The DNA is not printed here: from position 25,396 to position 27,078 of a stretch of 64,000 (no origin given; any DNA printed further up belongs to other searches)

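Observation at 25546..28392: Methyltransferase-HNH fusion plus ApeA/HEPN gene inserted between rseP and ispG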

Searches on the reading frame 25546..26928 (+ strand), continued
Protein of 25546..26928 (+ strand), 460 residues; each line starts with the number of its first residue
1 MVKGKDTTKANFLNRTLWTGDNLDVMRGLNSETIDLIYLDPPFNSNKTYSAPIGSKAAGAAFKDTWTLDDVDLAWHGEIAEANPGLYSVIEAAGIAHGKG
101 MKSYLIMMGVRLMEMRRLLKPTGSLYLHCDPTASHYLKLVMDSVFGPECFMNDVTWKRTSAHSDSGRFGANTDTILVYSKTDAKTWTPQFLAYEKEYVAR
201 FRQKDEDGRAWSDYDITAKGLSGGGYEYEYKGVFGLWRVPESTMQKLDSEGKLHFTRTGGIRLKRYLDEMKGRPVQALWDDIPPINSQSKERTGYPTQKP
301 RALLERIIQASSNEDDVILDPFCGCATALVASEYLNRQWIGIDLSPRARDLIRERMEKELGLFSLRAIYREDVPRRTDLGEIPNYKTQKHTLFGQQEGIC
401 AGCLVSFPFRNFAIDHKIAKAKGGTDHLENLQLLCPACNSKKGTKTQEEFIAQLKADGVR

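Call 40: find_encoding_contigs(protein=P0014, flank=10000, max_places=4)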
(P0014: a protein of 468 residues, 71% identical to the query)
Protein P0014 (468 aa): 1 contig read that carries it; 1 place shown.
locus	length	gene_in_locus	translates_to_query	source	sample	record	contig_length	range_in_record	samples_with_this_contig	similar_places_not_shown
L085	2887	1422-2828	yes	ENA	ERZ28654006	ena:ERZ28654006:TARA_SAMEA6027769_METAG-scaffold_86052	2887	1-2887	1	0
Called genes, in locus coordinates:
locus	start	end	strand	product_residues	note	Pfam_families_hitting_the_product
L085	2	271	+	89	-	?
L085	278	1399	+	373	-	PF02163:Peptidase_M50, PF13180:PDZ_2 (weak), PF17820:PDZ_6 (weak)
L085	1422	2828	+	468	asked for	PF01555:N6_N4_Mtase, PF01844:HNH, PF14279:HNH_5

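Call 52: find_related_loci(query=A1, collection=viral_contigs, flank=5000)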
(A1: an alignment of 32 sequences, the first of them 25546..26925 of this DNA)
Query A1 (460 aa) in viral_contigs; peptide patterns used: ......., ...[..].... (x = any residue, [..] = any of these).
382 stretches matched a pattern; 354 encode a relative of the query (tblastn E <= 1e-3); the best 80 are kept; 80 distinct loci.
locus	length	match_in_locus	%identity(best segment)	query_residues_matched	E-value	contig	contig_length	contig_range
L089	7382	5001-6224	49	8-460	3e-137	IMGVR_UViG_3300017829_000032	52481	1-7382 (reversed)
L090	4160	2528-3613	53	13-363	9e-131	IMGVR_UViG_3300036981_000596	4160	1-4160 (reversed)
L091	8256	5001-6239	44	1-455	4e-122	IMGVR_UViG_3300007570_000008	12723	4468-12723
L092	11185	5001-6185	46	14-459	3e-121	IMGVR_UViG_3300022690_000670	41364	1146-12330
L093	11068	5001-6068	54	12-357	2e-121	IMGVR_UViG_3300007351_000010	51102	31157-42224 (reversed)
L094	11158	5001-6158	48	13-388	3e-116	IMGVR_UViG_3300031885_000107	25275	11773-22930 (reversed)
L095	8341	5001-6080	50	12-362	1e-111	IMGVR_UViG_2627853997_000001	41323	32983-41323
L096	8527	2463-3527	51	16-361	2e-109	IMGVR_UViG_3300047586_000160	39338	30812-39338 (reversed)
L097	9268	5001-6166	56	13-388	7e-114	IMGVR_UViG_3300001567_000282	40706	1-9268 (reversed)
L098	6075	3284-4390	48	7-361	3e-105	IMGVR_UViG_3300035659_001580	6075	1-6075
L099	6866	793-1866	49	16-358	4e-103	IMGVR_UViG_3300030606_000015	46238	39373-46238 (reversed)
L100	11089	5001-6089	48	16-368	8e-102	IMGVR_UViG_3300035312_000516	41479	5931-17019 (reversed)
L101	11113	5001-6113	47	11-362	9e-101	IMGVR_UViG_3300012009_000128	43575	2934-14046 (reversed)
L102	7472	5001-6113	47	17-360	3e-100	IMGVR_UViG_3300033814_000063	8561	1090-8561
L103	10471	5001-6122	45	17-375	1e-99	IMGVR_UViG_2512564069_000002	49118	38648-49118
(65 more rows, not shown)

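Call 61: search_protein_families(library=pfam, proteins=[L084:2690-3532:+], max_evalue=0.001)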
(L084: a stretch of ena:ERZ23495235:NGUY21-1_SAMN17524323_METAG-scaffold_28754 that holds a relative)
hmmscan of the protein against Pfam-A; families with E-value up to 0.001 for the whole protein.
L084:2690-3532:+ (280 aa): 0 families

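Call 62: search_protein_families(library=padloc, proteins=[L084:2690-3532:+], max_evalue=0.001)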
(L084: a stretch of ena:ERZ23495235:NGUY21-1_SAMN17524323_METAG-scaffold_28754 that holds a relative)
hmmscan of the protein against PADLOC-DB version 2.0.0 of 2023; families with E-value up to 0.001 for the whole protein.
L084:2690-3532:+ (280 aa): 0 families

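Call 66: predict_structure(alignment_id=A1)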
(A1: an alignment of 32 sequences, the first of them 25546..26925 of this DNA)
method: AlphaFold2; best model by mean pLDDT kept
length: 460 residues; sequences in the alignment: 32
mean_pLDDT: 74.7   pTM: 0.69
mean pLDDT of the five models: 74.7, 73.7, 73.2, 72.2, 70.6
residues with pLDDT >= 90: 100; 70-90: 213; 50-70: 73; < 50: 74
segments of 3 or more residues with pLDDT < 50: 1-7, 44-66, 162-168, 288-296, 383-395, 416-430
pLDDT, mean of each block of 10 residues (from residue 1): 48 89 84 91 48 41 45 65 82 83 83 91 87 82 92 79 50 86 75 86 90 85 79 90 94 87 91 81 64 52 89 79 83 91 80 82 75 77 44 55 72 48 42 70 71 81
secondary structure, 60 per line:
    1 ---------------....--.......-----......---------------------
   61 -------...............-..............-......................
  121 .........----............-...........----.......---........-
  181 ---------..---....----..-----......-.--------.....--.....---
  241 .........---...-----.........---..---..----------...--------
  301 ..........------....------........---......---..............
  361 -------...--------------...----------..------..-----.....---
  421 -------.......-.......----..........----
elements in order: E16-19 H22-28 E34-39 H68-82 H84-97 H99-118 E119-129 H134-145 E150-157 H162-168 E172-179 H195-198 E210-215 E226-230 E233-237 H241-249 E253-255 E261-266 H301-310 E317-320 H327-334 E338-343 H347-360 E368-370 E413-417 E431-434 H436-442 H447-456

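Call 69: fold_search(model_id=the predicted structure, library=pdb)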
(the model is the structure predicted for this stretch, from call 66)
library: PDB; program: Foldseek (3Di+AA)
matches with E <= 10: 1159; with E <= 0.001: 55
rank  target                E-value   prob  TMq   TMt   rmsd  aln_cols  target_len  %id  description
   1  4zcf_B                1.0e-19  1.00  0.44  0.34  10.6       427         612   19  Structural basis of asymmetric DNA methylation and ATP-triggered long-range diffusion by EcoP15I (released 2015-07-29)
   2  4zcf_A                1.7e-18  1.00  0.54  0.42   9.5       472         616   19  Structural basis of asymmetric DNA methylation and ATP-triggered long-range diffusion by EcoP15I (released 2015-07-29)
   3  6k0w_A                3.5e-17  1.00  0.41  0.36  13.8       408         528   22  DNA methyltransferase in complex with sinefungin (released 2019-12-11)
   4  6k0w_B                5.6e-14  1.00  0.41  0.38  13.1       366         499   21  DNA methyltransferase in complex with sinefungin (released 2019-12-11)
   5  6pbd_B                3.0e-13  1.00  0.40  0.55  21.7       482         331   17  DNA N6-Adenine Methyltransferase CcrM In Complex with Double-Stranded DNA Oligonucleotide Containing Its Recognition S (released 2019-10-23)
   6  1g60_A                3.8e-13  1.00  0.37  0.68   9.6       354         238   19  Crystal Structure of Methyltransferase MboIIa (Moraxella bovis) (released 2002-05-01)
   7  7dsu_B                9.6e-13  1.00  0.41  0.45   9.1       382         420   16  Structure of Mod subunit of the Type III restriction-modification enzyme Mbo45V (released 2022-01-05)
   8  8urk_A                1.4e-12  1.00  0.44  0.79   5.8       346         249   18  Crystal structure of DNA N6-Adenine Methyltransferase M.BceJIV from Burkholderia cenocepacia in complex with duplex DN (released 2024-09-11)
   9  6k0w_D                1.4e-12  1.00  0.35  0.37  16.6       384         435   19  DNA methyltransferase in complex with sinefungin (released 2019-12-11)
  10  2zie_B                1.5e-12  1.00  0.36  0.69  10.2       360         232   16  Crystal Structure of TTHA0409, Putatative DNA Modification Methylase from Thermus thermophilus HB8- Selenomethionine d (released 2008-07-29)
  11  8urk_D                1.7e-12  1.00  0.40  0.71   6.5       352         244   19  Crystal structure of DNA N6-Adenine Methyltransferase M.BceJIV from Burkholderia cenocepacia in complex with duplex DN (released 2024-09-11)
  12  9c3s_A                1.8e-12  1.00  0.45  0.79   5.2       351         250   19  Crystal structure of DNA N6-Adenine Methyltransferase M.BceJIV from Burkholderia cenocepacia in complex with duplex DN (released 2024-09-11)
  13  8s9n                  1.9e-12  1.00  0.37  0.72   9.7       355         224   17  DNA cytosine-N4 methyltransferase (residues 61-324) from the Bdelloid rotifer Adineta vaga - C2 crystal form (released 2023-08-02)
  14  2zig_A                1.9e-12  1.00  0.37  0.71  10.1       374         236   17  Crystal Structure of TTHA0409, Putative DNA Modification Methylase from Thermus thermophilus HB8 (released 2008-07-29)
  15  8s9m                  2.2e-12  1.00  0.39  0.72   7.2       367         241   17  DNA cytosine-N4 methyltransferase (residues 79-324) from the Bdelloid rotifer Adineta vaga (released 2023-08-02)
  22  6k0w_C                3.9e-12  1.00  0.35  0.37  17.5       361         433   20  DNA methyltransferase in complex with sinefungin (released 2019-12-11)
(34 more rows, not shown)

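Call 83: list_cluster_members(proteins=[P0037, P0048, P0052, P0060, P0065, P0109, P0114])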
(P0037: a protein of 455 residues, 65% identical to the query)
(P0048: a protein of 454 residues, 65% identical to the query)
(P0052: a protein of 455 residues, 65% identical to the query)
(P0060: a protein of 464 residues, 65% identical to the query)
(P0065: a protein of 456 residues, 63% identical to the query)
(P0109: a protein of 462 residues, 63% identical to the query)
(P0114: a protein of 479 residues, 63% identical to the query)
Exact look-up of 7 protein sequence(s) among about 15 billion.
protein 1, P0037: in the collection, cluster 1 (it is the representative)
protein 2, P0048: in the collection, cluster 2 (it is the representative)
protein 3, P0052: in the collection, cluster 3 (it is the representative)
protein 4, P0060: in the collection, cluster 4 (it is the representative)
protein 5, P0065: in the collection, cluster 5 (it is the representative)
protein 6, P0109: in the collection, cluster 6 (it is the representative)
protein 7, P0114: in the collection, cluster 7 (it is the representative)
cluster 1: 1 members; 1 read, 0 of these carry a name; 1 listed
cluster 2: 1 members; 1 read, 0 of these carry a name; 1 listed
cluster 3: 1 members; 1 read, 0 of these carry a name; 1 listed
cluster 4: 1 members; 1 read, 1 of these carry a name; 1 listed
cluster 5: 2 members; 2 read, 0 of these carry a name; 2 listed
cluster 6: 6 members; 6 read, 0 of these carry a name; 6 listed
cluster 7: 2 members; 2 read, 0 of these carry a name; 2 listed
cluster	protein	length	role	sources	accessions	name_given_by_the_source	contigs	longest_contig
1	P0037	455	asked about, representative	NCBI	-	-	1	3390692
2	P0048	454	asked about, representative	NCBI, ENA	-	-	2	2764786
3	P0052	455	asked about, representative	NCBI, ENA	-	-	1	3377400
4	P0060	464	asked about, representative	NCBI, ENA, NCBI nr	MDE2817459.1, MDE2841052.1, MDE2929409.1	MAG: DNA methyltransferase [Chloroflexota bacterium] | DNA methyltransferase [Chloroflexota bacterium]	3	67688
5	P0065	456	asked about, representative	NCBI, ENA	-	-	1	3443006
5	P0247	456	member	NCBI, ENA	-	-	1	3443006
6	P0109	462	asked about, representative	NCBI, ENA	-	-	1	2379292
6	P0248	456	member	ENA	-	-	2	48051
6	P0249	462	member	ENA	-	-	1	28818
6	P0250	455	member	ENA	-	-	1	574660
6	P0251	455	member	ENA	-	-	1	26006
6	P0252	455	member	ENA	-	-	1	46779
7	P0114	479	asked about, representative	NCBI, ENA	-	-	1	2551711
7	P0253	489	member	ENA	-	-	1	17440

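Call 84: search_dna_similar(query=window:25546-26925:+, collection=plasmids, mode=protein, max_rows=15)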
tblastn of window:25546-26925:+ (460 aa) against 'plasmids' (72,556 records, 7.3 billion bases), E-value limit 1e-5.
Records with a match: 537; places in all: 550; records where one place covers at least 80% of the query: 4.
Best place of each record, by identity: <60% 537.
By first word of the organism name: Acinetobacter 77; Escherichia 45; Enterococcus 31; Klebsiella 23; Citrobacter 21; Bacillus 18; Lactococcus 15; Lactiplantibacillus 15; Salmonella 13; Enterobacter 11; and 127 more.
By predicted mobility (MOB-suite, as given by PLSDB): non-mobilizable 233; mobilizable 186; conjugative 118.
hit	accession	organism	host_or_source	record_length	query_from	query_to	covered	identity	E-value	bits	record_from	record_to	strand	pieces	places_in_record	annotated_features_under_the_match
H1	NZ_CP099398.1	Rhizobium sp. Pop5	Phaseolus vulgaris,Cell culture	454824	17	372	77%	41.4%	1e-81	282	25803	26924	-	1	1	DNA methyltransferase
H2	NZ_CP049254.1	Microbacterium amylolyticum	cell culture,soil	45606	17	375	78%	40.4%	5e-78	271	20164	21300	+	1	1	DNA methyltransferase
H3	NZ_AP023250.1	Mesorhizobium sp. 131-2-5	Lotus japonicus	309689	13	356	75%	41.4%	3e-85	292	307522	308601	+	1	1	site-specific DNA-methyltransferase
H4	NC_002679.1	Mesorhizobium japonicum MAFF 303099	-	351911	13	356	75%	41.4%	3e-85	292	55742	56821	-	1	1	site-specific DNA-methyltransferase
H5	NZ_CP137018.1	Sinorhizobium fredii GR64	Phaseolus vulgaris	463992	29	371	71%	42.8%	4e-60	258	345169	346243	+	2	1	site-specific DNA-methyltransferase | DNA methyltransferase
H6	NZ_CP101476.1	Cellulosimicrobium cellulans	water,poultry farm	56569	17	396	83%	35.8%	2e-65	235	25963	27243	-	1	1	DNA methyltransferase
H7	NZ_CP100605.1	Bradyrhizobium sp. Ash2021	-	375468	17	357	74%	39.6%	5e-65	234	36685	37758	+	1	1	DNA methyltransferase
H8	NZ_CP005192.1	Sphingobium sp. MI1205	-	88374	7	356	76%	36.1%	6e-54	201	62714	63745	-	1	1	site-specific DNA-methyltransferase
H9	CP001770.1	Spirosoma linguale DSM 74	-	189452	12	358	75%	36.0%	7e-63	228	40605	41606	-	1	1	DNA methylase N-4/N-6 domain protein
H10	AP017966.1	Candidatus Megaera polyxenophila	-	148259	10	382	81%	32.0%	3e-50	191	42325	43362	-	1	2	adenine specific DNA methylase Mod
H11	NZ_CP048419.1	Sphingomonas insulae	Cell,soil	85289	35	356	70%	36.3%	5e-50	190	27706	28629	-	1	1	site-specific DNA-methyltransferase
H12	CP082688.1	Salmonella enterica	ground turkey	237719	19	375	78%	32.3%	6e-35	145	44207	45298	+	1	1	site-specific DNA-methyltransferase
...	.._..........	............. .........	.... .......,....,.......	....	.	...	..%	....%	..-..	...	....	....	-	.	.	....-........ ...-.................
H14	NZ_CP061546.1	Acinetobacter seifertii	Homo sapiens,blood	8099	4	365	79%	31.2%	3e-41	164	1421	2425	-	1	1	site-specific DNA-methyltransferase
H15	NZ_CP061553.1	Acinetobacter seifertii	Homo sapiens,blood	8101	4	365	79%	31.2%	3e-41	164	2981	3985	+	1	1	site-specific DNA-methyltransferase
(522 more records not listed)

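Call 85: search_dna_similar(query=window:25546-26925:+, collection=phages, mode=protein, max_rows=15)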
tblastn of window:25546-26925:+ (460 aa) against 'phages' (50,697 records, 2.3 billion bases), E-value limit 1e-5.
Records with a match: 361; places in all: 374; records where one place covers at least 80% of the query: 23.
Best place of each record, by identity: <60% 361.
By first word of the organism name: Staphylococcus 61; Campylobacter 39; Vibrio 28; Brucella 27; Streptomyces 22; Gordonia 17; Flavobacterium 16; Bacteriophage 13; Mycobacterium 12; Pseudoalteromonas 10; and 46 more.
By host as written in the record: - 42; Staphylococcus aureus 23; Streptomyces lividans JI 1326 15; Campylobacter jejuni NCTC12662 14; Gordonia terrae 3612 13; Campylobacter jejuni 12; Brucella abortus S19 12; Lactococcus lactis 10; and 115 more.
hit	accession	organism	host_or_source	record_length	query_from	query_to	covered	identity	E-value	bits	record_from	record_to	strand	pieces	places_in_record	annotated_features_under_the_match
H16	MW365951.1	Streptomyces phage Hippo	Streptomyces lividans JI 1326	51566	13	428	90%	41.9%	2e-87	297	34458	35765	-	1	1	48: methyltransferase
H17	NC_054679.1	Streptomyces phage Werner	Streptomyces lividans JI 1326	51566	13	428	90%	41.9%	2e-87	297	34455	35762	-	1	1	48: DNA methyltransferase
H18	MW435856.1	Streptomyces phage Werner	Streptomyces lividans JI 1326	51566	13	428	90%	41.9%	2e-87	297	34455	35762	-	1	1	48: methyltransferase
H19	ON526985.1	Streptomyces phage Ejemplo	Streptomyces griseus ATCC 10137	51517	13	428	90%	41.6%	1e-88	301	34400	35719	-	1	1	47: DNA methyltransferase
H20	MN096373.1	Streptomyces phage TuanPN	Streptomyces griseus ATCC 10137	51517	13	428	90%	41.6%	1e-88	301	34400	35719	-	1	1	47: DNA methylase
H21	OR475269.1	Streptomyces phage BarryBee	Streptomyces lividans JI 1326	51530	11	428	91%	41.2%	5e-89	302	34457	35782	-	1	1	51: DNA methyltransferase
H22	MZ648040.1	Streptomyces phage Triste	Streptomyces lividans JI 1326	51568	11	428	91%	41.2%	5e-89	302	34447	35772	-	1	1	49: DNA methylase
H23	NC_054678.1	Streptomyces phage Yasdnil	Streptomyces griseus ATCC 10137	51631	13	393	83%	43.2%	2e-86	295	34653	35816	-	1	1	48: DNA methyltransferase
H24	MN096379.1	Streptomyces phage Yasdnil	Streptomyces griseus ATCC 10137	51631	13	393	83%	43.2%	2e-86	295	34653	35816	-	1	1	48: DNA methylase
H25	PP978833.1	Streptomyces phage Emaanora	Streptomyces lividans JI 1326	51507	13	393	83%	43.0%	7e-86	293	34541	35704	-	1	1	51: DNA methyltransferase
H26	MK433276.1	Streptomyces phage Asten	Streptomyces griseus ATCC 10137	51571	13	393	83%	41.4%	5e-84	287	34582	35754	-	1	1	48: DNA methylase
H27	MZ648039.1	Streptomyces phage RedBear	Streptomyces lividans JI 1326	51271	13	361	76%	45.1%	3e-87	296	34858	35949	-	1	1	49: methyltransferase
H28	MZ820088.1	Streptomyces phage Katalie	Streptomyces lividans JI 1326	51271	13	361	76%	45.1%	3e-87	296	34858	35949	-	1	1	48: methyltransferase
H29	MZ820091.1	Streptomyces phage South40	Streptomyces lividans JI 1326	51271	13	361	76%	45.1%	3e-87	296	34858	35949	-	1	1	48: methyltransferase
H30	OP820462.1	Streptomyces phage TagePhighter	Streptomyces lividans JI 1326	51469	13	393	83%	41.1%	3e-84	288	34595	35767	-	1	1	50: DNA methyltransferase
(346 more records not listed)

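Call 86: get_annotated_region(hit=H16, flank=3000)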
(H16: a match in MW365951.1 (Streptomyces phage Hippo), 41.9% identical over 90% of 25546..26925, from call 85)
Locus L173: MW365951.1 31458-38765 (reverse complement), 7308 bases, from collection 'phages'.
description: Streptomyces phage Hippo, complete genome.
organism: Streptomyces phage Hippo (NCBI taxid 2801889)
taxonomy: Viruses; Duplodnaviria; Heunggongvirae; Uroviricota; Caudoviricetes; Arquatrovirinae; Likavirus
host: Streptomyces lividans JI 1326; source: soil; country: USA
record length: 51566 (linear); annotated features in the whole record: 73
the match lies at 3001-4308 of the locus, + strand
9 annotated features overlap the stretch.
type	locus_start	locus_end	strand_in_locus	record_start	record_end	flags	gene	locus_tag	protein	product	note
CDS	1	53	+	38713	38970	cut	53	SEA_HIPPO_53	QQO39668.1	hypothetical protein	-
CDS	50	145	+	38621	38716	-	52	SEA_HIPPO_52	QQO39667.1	membrane protein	-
CDS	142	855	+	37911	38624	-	51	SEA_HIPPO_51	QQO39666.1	ThyX-like thymidylate synthase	-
CDS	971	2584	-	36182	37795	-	50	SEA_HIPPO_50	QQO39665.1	serine integrase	-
CDS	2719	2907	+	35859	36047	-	49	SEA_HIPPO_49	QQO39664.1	hypothetical protein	-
CDS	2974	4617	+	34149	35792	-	48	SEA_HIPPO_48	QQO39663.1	methyltransferase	-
CDS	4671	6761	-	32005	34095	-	47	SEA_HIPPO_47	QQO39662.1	ribonucleotide reductase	-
CDS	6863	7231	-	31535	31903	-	46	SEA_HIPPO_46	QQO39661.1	hypothetical protein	-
CDS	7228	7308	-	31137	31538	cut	45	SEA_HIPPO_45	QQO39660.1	DNA binding protein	helix-turn-helix DNA binding domain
